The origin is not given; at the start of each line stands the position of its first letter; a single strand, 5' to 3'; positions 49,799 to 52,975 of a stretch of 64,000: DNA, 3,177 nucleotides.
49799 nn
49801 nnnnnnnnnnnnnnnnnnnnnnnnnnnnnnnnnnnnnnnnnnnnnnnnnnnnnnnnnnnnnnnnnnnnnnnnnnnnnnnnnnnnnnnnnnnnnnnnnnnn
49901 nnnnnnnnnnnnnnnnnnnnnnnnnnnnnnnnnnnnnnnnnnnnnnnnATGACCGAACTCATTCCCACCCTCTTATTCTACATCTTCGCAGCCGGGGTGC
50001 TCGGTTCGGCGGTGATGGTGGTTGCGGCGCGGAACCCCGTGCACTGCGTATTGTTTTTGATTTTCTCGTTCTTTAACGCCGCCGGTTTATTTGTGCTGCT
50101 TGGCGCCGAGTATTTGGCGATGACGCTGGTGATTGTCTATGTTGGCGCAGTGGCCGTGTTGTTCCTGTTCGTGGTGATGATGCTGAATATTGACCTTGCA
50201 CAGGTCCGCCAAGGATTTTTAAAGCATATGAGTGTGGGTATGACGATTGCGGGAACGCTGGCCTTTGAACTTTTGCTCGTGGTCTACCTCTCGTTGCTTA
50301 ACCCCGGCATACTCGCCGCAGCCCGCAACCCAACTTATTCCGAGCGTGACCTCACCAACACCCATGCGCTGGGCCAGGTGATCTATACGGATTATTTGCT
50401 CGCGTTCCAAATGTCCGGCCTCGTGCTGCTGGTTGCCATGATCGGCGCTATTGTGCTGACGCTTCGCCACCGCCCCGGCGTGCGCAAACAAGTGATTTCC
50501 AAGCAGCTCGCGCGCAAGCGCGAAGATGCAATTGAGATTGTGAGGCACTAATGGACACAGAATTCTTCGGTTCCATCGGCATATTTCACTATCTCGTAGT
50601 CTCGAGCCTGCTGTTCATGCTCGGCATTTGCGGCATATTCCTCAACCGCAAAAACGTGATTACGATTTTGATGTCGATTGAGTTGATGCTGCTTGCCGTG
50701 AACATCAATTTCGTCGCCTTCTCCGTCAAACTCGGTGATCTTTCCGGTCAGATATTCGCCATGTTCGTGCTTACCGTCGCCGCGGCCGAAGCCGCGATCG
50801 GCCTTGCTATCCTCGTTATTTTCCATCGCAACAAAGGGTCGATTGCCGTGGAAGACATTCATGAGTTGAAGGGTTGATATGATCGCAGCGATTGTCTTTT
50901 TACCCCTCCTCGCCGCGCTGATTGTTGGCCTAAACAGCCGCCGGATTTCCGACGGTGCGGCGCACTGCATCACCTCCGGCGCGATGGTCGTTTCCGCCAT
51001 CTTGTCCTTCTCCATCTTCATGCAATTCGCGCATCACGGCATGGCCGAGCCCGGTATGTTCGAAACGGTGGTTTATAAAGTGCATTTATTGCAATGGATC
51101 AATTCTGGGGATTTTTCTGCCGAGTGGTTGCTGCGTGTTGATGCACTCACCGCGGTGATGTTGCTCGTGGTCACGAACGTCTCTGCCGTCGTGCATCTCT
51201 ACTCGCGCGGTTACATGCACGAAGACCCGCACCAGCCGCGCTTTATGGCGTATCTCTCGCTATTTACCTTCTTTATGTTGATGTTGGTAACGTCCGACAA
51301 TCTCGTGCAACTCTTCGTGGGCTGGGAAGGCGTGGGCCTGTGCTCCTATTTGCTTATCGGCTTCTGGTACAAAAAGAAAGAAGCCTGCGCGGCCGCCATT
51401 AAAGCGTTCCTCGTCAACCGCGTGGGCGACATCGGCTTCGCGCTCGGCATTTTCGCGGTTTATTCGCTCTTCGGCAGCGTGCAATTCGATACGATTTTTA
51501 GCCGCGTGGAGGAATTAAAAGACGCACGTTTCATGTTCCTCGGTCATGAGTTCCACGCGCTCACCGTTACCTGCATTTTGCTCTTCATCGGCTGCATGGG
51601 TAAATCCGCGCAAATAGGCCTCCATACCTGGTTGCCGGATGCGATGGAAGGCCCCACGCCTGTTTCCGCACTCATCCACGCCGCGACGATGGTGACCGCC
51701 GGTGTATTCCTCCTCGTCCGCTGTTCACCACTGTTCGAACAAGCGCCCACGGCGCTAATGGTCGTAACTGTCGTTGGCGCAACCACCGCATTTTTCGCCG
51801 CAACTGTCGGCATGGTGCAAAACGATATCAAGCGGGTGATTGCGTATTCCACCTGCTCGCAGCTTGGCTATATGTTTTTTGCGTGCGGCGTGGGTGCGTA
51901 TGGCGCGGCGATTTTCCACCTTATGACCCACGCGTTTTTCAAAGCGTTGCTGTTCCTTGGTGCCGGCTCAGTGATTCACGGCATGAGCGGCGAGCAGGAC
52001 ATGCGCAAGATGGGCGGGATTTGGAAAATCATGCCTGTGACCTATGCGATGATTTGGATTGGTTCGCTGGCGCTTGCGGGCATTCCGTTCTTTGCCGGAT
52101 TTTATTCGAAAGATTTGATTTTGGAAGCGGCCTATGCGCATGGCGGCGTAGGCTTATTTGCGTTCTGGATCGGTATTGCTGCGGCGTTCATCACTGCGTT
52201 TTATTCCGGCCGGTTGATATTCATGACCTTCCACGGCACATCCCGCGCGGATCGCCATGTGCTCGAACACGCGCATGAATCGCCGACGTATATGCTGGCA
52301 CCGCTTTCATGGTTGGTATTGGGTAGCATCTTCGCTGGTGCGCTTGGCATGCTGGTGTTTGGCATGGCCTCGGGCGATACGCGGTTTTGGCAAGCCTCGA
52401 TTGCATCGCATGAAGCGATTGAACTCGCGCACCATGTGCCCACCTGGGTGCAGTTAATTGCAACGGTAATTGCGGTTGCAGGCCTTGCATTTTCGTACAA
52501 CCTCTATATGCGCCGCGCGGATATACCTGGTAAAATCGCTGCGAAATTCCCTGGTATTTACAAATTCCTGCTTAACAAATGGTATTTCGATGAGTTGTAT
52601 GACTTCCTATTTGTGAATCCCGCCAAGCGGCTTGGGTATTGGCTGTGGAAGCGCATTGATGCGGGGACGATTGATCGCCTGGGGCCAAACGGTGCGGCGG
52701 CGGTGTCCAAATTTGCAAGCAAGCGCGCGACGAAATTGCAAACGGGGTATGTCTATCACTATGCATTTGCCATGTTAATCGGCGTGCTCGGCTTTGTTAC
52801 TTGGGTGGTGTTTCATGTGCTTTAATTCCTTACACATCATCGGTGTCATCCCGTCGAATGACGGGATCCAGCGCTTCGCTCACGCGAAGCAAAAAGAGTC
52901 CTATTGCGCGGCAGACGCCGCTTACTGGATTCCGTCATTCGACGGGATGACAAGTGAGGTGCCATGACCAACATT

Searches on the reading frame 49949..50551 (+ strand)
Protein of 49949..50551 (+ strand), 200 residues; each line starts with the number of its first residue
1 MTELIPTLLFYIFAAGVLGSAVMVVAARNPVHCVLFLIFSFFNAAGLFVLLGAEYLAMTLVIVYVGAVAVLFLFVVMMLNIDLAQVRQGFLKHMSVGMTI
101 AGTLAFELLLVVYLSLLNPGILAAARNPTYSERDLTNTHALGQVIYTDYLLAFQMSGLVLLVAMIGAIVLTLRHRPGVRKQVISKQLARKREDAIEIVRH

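Call 18: search_protein_families(library=pfam, proteins=[window:49949-50551:+], max_evalue=0.000001)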
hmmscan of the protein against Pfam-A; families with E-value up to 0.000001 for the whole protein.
window:49949-50551:+ (200 aa): 1 family
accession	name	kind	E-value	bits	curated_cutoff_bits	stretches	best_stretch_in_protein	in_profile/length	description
PF00499.25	Oxidored_q3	-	2.2e-39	134.9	33.2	1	20-170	1-146/146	NADH-ubiquinone/plastoquinone oxidoreductase chain 6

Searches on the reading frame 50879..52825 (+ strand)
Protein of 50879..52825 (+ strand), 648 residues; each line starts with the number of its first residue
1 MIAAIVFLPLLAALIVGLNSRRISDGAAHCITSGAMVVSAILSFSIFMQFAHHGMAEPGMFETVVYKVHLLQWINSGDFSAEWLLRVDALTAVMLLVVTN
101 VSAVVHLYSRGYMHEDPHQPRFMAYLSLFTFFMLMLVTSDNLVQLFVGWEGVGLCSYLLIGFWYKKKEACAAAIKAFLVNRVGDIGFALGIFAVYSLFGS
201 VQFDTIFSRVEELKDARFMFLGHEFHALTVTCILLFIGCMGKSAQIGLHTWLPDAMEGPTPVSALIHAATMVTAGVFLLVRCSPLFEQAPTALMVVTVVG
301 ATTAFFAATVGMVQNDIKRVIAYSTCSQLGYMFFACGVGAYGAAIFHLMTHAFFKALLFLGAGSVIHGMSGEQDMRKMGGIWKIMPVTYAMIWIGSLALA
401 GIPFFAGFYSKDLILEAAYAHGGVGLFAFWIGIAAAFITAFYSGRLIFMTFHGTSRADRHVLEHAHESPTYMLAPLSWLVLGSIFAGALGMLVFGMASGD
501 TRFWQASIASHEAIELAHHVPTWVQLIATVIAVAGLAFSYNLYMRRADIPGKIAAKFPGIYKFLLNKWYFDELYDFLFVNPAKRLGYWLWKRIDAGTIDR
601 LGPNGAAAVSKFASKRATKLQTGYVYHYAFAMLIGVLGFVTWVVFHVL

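Call 18: search_protein_families(library=pfam, proteins=[window:50879-52825:+], max_evalue=0.000001)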
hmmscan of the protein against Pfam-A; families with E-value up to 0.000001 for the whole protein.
window:50879-52825:+ (648 aa): 3 families
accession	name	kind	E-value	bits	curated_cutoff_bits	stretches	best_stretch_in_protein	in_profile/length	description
PF00361.26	Proton_antipo_M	-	4.7e-89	298.9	21.5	1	139-429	1-286/294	NADH:quinone oxidoreductase/Mrp antiporter, TM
PF00662.26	Proton_antipo_N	-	7.1e-20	71.1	24.5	1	73-123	1-51/51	NADH-Ubiquinone oxidoreductase (complex I), chain 5 N-terminus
PF06455.17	NADH5_C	-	9.3e-12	45.4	28.2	1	520-637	60-175/181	NADH dehydrogenase subunit 5 C-terminus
